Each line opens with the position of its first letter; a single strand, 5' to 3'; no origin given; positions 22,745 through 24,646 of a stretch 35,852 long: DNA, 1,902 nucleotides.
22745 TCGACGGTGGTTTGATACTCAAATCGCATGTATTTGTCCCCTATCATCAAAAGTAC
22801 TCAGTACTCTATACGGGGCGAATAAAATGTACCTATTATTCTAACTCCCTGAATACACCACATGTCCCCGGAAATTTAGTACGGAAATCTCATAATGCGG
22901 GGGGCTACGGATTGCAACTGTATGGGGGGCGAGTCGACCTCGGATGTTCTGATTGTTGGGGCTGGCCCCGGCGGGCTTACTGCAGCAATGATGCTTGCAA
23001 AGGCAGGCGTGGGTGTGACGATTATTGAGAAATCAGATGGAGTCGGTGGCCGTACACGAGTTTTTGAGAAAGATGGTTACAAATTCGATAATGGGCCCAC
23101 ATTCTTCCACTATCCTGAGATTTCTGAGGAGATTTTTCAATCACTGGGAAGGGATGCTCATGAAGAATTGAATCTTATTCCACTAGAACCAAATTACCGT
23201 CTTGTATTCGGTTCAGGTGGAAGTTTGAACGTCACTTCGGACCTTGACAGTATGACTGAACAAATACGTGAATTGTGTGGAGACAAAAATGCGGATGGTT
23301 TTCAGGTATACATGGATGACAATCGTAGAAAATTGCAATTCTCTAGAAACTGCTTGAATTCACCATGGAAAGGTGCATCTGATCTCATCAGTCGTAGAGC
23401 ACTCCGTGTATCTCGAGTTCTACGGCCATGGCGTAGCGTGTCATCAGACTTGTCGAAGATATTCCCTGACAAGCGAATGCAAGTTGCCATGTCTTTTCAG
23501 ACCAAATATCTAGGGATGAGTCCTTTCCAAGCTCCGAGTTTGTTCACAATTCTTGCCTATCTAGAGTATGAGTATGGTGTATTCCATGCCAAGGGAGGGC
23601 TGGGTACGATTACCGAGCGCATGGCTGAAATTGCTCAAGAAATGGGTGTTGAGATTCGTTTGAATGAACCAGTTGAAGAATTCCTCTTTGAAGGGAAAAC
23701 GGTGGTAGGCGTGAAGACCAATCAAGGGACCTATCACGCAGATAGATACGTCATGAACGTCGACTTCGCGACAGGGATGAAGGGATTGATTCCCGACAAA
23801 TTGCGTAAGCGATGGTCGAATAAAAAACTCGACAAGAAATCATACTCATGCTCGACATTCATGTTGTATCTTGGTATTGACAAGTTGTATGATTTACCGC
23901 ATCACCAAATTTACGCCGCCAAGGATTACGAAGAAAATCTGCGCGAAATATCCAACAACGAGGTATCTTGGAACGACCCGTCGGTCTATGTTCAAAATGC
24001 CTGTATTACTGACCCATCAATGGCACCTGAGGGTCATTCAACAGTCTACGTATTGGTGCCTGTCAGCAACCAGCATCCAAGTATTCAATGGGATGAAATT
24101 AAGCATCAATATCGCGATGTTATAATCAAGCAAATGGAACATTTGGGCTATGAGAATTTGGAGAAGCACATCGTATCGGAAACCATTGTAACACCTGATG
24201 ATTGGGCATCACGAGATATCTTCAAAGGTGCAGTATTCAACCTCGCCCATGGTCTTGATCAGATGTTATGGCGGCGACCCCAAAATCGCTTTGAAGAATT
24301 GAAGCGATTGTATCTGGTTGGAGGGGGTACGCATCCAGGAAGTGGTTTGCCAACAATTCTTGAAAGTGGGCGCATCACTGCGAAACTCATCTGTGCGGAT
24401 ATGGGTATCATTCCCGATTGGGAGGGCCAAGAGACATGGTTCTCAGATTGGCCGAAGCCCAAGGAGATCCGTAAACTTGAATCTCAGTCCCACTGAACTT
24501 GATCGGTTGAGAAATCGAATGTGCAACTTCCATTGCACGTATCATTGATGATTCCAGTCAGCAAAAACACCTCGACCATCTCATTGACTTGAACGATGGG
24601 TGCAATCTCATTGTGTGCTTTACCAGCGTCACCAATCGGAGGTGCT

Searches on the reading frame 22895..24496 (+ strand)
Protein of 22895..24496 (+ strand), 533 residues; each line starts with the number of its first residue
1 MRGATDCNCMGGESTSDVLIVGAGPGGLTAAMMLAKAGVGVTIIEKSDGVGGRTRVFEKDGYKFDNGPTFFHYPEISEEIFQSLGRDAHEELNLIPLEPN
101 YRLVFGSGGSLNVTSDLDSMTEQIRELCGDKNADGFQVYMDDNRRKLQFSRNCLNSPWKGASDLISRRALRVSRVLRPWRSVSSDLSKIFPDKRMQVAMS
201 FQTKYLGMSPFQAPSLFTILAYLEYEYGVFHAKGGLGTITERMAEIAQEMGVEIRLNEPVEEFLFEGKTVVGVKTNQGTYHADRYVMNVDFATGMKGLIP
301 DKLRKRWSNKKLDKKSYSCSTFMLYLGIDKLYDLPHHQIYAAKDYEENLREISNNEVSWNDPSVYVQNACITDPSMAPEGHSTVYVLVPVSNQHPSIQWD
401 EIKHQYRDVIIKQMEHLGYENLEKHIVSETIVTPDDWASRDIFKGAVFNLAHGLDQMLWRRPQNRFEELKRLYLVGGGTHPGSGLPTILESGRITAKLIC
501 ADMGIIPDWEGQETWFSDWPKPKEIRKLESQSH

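Call 24: search_protein_families(library=pfam, proteins=[window:22895-24496:+], max_evalue=0.001)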
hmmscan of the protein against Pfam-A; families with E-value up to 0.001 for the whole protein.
window:22895-24496:+ (533 aa): 11 families
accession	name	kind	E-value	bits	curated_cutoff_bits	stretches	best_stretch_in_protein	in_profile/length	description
PF01593.30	Amino_oxidase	-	9.2e-35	121.2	19.8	1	26-499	2-442/443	Flavin containing amine oxidoreductase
PF13450.12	NAD_binding_8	-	3.3e-14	53.3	21.9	1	20-82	1-63/68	NAD(P)-binding Rossmann-like domain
PF01266.30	DAO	-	3.1e-13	50.4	27.9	1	17-131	1-109/353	FAD dependent oxidoreductase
PF07992.20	Pyr_redox_2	-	2.3e-09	37.6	26.1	1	17-48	2-31/291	Pyridine nucleotide-disulphide oxidoreductase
PF12831.13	FAD_oxidored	-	2.3e-08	34.2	27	1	17-53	1-37/416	FAD dependent oxidoreductase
PF01946.23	Thi4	-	7.8e-08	32.3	26.2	1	15-53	17-56/235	Thi4 family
PF00070.33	Pyr_redox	-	9.7e-08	32.9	22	0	18-51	2-35/82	Pyridine nucleotide-disulphide oxidoreductase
PF01494.25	FAD_binding_3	-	1e-07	32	22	1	16-48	2-34/349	FAD binding domain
PF13738.12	Pyr_redox_3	-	3.8e-07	30.1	30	1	19-47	1-30/305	Pyridine nucleotide-disulphide oxidoreductase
PF03486.20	HI0933_like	-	4.2e-07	30.1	50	1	17-52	2-37/244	HI0933-like protein Rossmann domain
PF00890.30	FAD_binding_2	-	8e-07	29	20.4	1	17-54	1-38/414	FAD binding domain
